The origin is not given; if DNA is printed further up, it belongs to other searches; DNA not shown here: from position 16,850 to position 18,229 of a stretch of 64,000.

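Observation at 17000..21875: Atypical TRAP transporter: DctM with a ~360-aa C-terminal coiled-coil cytoplasmic domain and an N-terminally extended DctQ, heading a dctPQM-AEC-MFS operon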

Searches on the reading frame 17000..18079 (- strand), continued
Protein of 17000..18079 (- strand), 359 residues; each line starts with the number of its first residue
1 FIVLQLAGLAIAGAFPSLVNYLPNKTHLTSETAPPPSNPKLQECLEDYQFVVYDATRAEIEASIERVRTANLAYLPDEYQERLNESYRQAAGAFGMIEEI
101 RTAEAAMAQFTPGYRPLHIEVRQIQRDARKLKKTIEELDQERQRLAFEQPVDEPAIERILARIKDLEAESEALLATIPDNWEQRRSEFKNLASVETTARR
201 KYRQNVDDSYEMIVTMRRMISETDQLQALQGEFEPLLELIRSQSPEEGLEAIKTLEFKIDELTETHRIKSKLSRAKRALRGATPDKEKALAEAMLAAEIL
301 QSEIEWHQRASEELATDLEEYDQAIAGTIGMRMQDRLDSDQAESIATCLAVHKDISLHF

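Call 66: search_protein_families(library=pfam, alignment_id=A5, max_evalue=0.00001)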
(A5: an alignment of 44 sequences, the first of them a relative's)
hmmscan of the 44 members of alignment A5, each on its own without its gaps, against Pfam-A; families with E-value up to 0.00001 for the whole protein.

A. member 1, L001:7786-9402:+ (539 aa): 3 families
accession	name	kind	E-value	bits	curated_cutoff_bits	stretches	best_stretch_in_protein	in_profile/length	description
PF00682.25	HMGL-like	-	1.1e-41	143.4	29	1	12-265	2-240/260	HMGL-like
PF08502.15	LeuA_dimer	-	3.3e-28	98.7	24.9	1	388-529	2-130/131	LeuA allosteric (dimerisation) domain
PF22617.1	HCS_D2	-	2e-16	60.6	27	1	303-378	2-76/82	Homocitrate synthase post-HMGL domain-like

B. families by the number of members that match (of 44 scanned): 39 families (the first 25 are shown)
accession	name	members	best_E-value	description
PF00892.27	EamA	4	6e-39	EamA-like transporter family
PF00465.25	Fe-ADH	2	2e-44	Iron-containing alcohol dehydrogenase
PF00682.25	HMGL-like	2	7e-43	HMGL-like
PF13487.12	HD_5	2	1e-33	HD domain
PF25137.1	ADH_Fe_C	2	6.6e-33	Fe-containing alcohol dehydrogenase family, C-terminal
PF08502.15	LeuA_dimer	2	3.3e-28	LeuA allosteric (dimerisation) domain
PF00072.30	Response_reg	2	6.9e-27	Response regulator receiver domain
PF13380.12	CoA_binding_2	2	1.4e-25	CoA binding domain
PF01966.28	HD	2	2.6e-20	HD domain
PF22617.1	HCS_D2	2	2e-16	Homocitrate synthase post-HMGL domain-like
PF13685.12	Fe-ADH_2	2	6.3e-12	Iron-containing alcohol dehydrogenase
PF03547.23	Mem_trans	2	9.9e-12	Membrane transport protein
PF00330.25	Aconitase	1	1e-84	Aconitase family (aconitate hydratase)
PF00496.27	SBP_bac_5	1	1.1e-73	Bacterial extracellular solute-binding proteins, family 5 Middle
PF00291.31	PALP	1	1.7e-59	Pyridoxal-phosphate dependent enzyme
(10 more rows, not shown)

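Call 67: search_protein_families(library=pfam, proteins=[P0242, P0255, P0221, P0257, P0261, P0307], max_evalue=0.001)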
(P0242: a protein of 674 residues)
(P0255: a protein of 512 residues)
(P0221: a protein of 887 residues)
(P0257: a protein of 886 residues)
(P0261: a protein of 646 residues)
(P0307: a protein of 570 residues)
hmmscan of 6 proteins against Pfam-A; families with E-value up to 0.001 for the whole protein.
P0242 (674 aa): 2 families
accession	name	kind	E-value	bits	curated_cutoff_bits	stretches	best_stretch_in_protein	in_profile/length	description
PF06808.19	DctM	-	2.1e-25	89.9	23.8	1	27-213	233-412/413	Tripartite ATP-independent periplasmic transporter, DctM component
PF03600.22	CitMHS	-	8.4e-10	38.7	31.9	1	36-203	13-173/336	Citrate transporter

P0255 (512 aa): 2 families
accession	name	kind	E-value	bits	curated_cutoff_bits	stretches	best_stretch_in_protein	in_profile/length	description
PF06808.19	DctM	-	6.2e-21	75.1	23.8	1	1-153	265-412/413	Tripartite ATP-independent periplasmic transporter, DctM component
PF03600.22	CitMHS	-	2.9e-07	30.3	31.9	1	11-144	41-174/336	Citrate transporter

P0221 (887 aa): 1 family
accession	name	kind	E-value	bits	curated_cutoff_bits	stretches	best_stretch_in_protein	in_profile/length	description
PF06808.19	DctM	-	1.1e-62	212.7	23.8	3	11-187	2-158/413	Tripartite ATP-independent periplasmic transporter, DctM component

P0257 (886 aa): 1 family
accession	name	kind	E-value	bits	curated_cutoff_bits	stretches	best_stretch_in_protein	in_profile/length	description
PF06808.19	DctM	-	1.5e-56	192.5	23.8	3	364-546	236-412/413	Tripartite ATP-independent periplasmic transporter, DctM component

P0261 (646 aa): 2 families
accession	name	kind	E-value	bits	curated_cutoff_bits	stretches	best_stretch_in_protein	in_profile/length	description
PF06808.19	DctM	-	3.1e-27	95.9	23.8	1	128-304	248-412/413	Tripartite ATP-independent periplasmic transporter, DctM component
PF03600.22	CitMHS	-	6.9e-06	25.8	31.9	1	125-298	11-178/336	Citrate transporter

P0307 (570 aa): 2 families
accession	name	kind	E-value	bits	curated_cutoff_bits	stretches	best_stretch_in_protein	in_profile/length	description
PF06808.19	DctM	-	5.2e-24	85.3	23.8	1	23-234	216-412/413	Tripartite ATP-independent periplasmic transporter, DctM component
PF03600.22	CitMHS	-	3.2e-08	33.5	31.9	1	54-208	15-160/336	Citrate transporter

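Call 73: list_cluster_members(proteins=[L056:3315-5966:+, L073:6417-9080:+, L038:2812-5478:+])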
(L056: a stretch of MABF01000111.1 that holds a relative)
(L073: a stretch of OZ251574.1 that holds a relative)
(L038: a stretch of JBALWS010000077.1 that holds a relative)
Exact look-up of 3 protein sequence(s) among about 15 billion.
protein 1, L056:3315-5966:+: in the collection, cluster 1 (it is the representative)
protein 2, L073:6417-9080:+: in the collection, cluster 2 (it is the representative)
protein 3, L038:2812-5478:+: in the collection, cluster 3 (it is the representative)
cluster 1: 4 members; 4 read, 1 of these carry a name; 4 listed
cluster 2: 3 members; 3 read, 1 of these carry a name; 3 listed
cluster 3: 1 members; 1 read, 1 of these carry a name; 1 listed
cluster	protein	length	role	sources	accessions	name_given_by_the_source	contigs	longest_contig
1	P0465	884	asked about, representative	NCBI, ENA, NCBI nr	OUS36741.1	C4-dicarboxylate ABC transporter permease ['Osedax' symbiont bacterium Rs2_46_30_T18]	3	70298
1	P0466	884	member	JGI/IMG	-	-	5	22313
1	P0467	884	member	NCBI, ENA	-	-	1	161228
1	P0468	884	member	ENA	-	-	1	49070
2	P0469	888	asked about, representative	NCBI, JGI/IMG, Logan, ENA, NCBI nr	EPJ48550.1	MAG: C4 dicarboxylatetransporter permease [Osedax symbiont Rs1]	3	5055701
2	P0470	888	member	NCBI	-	-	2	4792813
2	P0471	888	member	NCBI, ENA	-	-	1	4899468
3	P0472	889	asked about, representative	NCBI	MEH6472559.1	MAG: TRAP transporter large permease subunit [Halopseudomonas sp.]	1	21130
